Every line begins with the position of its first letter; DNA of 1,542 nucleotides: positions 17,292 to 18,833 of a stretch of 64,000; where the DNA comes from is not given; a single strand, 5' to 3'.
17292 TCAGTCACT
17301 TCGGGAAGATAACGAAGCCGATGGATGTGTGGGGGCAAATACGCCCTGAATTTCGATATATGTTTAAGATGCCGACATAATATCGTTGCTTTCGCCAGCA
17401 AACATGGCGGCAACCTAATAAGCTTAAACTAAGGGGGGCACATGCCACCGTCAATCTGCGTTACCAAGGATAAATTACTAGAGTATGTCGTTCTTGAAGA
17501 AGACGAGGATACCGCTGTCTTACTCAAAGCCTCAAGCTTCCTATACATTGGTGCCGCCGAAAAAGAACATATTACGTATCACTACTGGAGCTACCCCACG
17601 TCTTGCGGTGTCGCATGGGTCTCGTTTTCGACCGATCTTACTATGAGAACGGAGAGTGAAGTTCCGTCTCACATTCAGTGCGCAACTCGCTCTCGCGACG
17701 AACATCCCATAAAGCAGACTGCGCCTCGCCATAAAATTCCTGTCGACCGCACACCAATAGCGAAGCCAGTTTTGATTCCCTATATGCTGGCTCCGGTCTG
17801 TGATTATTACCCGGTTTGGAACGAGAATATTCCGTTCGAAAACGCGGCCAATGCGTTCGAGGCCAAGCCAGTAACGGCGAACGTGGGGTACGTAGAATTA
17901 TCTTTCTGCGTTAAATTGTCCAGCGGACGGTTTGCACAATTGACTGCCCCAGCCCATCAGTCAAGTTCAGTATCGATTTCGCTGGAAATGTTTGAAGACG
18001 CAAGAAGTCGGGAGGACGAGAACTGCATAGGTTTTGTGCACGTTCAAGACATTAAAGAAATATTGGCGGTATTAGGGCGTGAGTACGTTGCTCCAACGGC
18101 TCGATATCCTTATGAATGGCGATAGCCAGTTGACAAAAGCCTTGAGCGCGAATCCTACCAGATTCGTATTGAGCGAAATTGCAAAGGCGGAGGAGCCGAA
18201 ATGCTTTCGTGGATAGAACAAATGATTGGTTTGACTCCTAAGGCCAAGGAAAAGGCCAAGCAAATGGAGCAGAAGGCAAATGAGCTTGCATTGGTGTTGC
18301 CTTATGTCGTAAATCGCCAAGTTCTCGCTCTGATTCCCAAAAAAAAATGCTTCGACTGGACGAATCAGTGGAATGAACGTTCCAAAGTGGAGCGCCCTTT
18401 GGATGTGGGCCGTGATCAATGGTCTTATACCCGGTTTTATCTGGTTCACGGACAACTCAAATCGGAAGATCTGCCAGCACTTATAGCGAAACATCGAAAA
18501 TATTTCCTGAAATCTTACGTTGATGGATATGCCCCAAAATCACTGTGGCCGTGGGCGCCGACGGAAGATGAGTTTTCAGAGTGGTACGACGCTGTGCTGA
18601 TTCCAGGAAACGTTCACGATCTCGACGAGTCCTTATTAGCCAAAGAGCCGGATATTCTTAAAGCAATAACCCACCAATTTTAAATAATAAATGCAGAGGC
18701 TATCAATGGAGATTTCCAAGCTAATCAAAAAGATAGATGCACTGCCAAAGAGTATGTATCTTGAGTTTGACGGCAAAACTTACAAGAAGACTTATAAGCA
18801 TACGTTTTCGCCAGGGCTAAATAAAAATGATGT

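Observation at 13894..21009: Nine-gene array of immunity-protein-like ORFs with no cognate toxin (orphan immunity island)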

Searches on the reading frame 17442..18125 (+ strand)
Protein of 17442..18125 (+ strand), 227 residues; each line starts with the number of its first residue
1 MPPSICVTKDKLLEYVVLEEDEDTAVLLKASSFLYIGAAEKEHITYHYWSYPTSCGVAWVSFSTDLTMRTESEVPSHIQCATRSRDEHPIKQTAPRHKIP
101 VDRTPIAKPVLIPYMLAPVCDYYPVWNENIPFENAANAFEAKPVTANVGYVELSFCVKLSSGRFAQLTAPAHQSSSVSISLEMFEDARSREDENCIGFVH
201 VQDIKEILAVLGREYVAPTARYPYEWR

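Call 3: search_protein_families(library=pfam, proteins=[window:17442-18125:+], max_evalue=1)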
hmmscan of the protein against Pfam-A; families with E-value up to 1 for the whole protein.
window:17442-18125:+ (227 aa): 0 families

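Call 6: search_protein_families(library=ncbifam, proteins=[window:17442-18125:+], max_evalue=1)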
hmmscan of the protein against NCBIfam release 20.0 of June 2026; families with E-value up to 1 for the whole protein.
window:17442-18125:+ (227 aa): 0 families

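Call 13: search_protein_families(library=padloc, proteins=[window:17442-18125:+], max_evalue=0.1)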
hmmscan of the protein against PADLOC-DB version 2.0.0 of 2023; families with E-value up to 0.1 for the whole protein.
window:17442-18125:+ (227 aa): 0 families

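Call 20: search_protein_families(library=pfam, proteins=[window:17442-18125:+], max_evalue=10)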
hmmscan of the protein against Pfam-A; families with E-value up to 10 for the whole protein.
window:17442-18125:+ (227 aa): 0 families

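Call 26: search_protein_families(library=phrogs, proteins=[window:17442-18125:+], max_evalue=0.1)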
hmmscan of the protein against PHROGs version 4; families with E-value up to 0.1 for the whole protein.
window:17442-18125:+ (227 aa): 0 families

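Call 33: search_dna_similar(query=window:17442-18125:+, collection=plasmids, mode=protein, max_evalue=1, max_rows=15)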
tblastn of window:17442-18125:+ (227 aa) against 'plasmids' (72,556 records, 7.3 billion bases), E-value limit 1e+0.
No match.

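Call 76: search_solved_structures(query=window:17442-18125:+, max_evalue=1)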
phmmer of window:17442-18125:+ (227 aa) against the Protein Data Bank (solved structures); distinct sequences matched with E-value up to 1: 4.
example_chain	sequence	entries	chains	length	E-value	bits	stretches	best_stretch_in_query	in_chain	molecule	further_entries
3j04_B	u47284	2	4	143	0.055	16.4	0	181-214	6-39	Myosin regulatory light chain 2, smooth muscle major isoform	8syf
7mf3_D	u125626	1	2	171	0.067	16.1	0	180-214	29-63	Myosin regulatory light chain 2, smooth muscle major isoform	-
6xe9_C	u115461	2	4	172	0.067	16.1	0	180-214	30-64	Myosin light chain 9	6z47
7udt_G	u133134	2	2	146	0.53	13.2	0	181-214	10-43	regulatory light chain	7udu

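Call 79: find_related_loci(query=window:17442-18125:+, collection=metagenome_contigs, flank=8000)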
Query window:17442-18125:+ (227 aa) in metagenome_contigs; peptide patterns used: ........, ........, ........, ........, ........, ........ (x = any residue, [..] = any of these).
124 stretches matched a pattern, but none encodes a relative of the query by tblastn (E <= 1e-3).

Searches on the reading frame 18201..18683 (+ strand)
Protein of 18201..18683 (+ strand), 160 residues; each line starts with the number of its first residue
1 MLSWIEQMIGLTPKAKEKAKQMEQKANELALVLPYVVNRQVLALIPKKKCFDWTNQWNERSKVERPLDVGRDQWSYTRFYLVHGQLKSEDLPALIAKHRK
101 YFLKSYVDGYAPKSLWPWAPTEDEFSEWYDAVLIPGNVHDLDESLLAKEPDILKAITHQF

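Call 3: search_protein_families(library=pfam, proteins=[window:18201-18683:+], max_evalue=1)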
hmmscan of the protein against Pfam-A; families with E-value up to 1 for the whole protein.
window:18201-18683:+ (160 aa): 0 families

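Call 6: search_protein_families(library=ncbifam, proteins=[window:18201-18683:+], max_evalue=1)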
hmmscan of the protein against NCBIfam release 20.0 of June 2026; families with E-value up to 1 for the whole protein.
window:18201-18683:+ (160 aa): 0 families

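Call 13: search_protein_families(library=padloc, proteins=[window:18201-18683:+], max_evalue=0.1)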
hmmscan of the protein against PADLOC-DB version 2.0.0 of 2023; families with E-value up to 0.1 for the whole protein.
window:18201-18683:+ (160 aa): 0 families

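Call 20: search_protein_families(library=pfam, proteins=[window:18201-18683:+], max_evalue=10)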
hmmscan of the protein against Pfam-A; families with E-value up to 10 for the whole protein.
window:18201-18683:+ (160 aa): 0 families

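Call 26: search_protein_families(library=phrogs, proteins=[window:18201-18683:+], max_evalue=0.1)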
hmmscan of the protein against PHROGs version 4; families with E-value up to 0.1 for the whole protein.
window:18201-18683:+ (160 aa): 0 families

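Call 56: search_dna_similar(query=window:18201-18683:+, collection=plasmids, mode=protein, max_evalue=1, max_rows=12)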
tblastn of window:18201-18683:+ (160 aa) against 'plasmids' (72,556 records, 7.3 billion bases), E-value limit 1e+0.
No match.

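Call 77: search_solved_structures(query=window:18201-18683:+, max_evalue=1)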
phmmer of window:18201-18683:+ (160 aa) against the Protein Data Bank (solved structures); distinct sequences matched with E-value up to 1: 0.
